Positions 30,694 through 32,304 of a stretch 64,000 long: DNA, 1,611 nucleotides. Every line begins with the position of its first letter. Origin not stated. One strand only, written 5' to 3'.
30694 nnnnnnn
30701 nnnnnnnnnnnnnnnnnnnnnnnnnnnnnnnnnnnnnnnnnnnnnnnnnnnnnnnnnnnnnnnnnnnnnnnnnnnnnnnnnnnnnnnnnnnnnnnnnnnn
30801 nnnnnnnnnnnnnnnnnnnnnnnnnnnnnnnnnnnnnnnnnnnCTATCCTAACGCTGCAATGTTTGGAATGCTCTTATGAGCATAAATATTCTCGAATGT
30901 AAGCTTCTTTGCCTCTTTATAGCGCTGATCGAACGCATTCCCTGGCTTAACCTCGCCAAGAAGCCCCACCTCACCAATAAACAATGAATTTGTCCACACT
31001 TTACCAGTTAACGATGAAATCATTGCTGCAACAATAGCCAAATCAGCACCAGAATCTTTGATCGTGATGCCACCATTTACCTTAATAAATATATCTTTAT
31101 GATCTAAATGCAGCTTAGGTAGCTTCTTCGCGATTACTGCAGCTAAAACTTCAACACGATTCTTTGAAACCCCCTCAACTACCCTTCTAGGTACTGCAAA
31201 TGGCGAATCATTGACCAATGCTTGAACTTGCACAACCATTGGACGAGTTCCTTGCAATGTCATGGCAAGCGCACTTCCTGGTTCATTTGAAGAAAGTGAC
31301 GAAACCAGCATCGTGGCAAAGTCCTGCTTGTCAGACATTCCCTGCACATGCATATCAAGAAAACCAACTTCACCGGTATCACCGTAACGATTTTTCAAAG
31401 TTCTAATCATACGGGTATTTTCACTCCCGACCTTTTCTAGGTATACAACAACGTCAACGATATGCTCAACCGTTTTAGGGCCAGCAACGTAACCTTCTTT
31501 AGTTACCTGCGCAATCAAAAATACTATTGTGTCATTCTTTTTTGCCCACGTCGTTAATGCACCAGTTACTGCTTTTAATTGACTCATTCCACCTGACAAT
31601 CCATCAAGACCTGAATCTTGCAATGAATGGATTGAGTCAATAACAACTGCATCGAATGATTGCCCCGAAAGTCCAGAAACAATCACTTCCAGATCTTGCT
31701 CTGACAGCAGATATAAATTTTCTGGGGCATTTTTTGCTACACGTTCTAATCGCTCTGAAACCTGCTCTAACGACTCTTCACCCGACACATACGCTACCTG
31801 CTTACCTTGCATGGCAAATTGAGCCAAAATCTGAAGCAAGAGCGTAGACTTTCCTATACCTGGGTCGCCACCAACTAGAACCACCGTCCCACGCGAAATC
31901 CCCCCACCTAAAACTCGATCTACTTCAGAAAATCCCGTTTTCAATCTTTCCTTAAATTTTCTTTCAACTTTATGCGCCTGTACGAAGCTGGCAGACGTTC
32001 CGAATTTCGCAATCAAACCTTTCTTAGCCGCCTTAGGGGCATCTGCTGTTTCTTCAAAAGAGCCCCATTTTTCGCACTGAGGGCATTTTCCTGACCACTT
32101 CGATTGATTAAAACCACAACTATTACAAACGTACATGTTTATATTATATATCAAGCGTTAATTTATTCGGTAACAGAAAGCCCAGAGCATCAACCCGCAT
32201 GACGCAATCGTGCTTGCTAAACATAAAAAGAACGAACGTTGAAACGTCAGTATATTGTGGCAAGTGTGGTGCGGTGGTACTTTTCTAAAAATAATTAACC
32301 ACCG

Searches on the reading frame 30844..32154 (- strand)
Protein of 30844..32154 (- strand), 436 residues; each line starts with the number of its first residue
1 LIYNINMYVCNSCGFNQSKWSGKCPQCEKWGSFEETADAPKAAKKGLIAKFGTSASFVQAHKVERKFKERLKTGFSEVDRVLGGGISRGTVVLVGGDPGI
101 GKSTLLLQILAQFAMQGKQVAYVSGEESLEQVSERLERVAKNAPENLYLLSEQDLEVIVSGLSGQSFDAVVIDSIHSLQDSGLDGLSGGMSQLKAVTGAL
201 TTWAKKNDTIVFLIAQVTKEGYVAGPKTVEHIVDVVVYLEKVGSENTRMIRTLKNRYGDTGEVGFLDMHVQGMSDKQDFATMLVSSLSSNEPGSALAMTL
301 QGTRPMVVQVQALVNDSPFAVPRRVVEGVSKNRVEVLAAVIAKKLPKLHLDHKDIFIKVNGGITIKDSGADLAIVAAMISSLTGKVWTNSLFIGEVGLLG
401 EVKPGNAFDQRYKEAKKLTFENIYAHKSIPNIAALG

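Call 77: search_protein_families(library=ncbifam, proteins=[window:30844-32154:-], max_evalue=1e-10)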
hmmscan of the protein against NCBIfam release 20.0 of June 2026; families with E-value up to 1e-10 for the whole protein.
window:30844-32154:- (436 aa): 6 families
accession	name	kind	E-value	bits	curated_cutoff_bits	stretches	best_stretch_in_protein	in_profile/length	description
TIGR00416.1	sms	equivalog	5e-124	414.5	403.05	1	6-423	6-427/454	DNA repair protein RadA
NF006799.0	PRK09302.1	equivalog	3.3e-15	55.6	408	1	65-256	249-451/515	circadian clock protein KaiC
TIGR02237.1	recomb_radB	equivalog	5.9e-14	52.4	172.4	1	78-262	1-198/210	DNA repair and recombination protein RadB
TIGR03881.1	KaiC_arch_4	hypoth_equivalog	4.6e-13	49.4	247.8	1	69-139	1-71/231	KaiC domain-containing protein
NF006861.0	PRK09361.1-1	equivalog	1.6e-11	44.2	278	0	69-177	3-124/235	DNA repair and recombination protein RadB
TIGR03600.1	phage_DnaB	exception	3.6e-11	42.7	498.65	0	71-136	177-242/421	phage replicative helicase, DnaB family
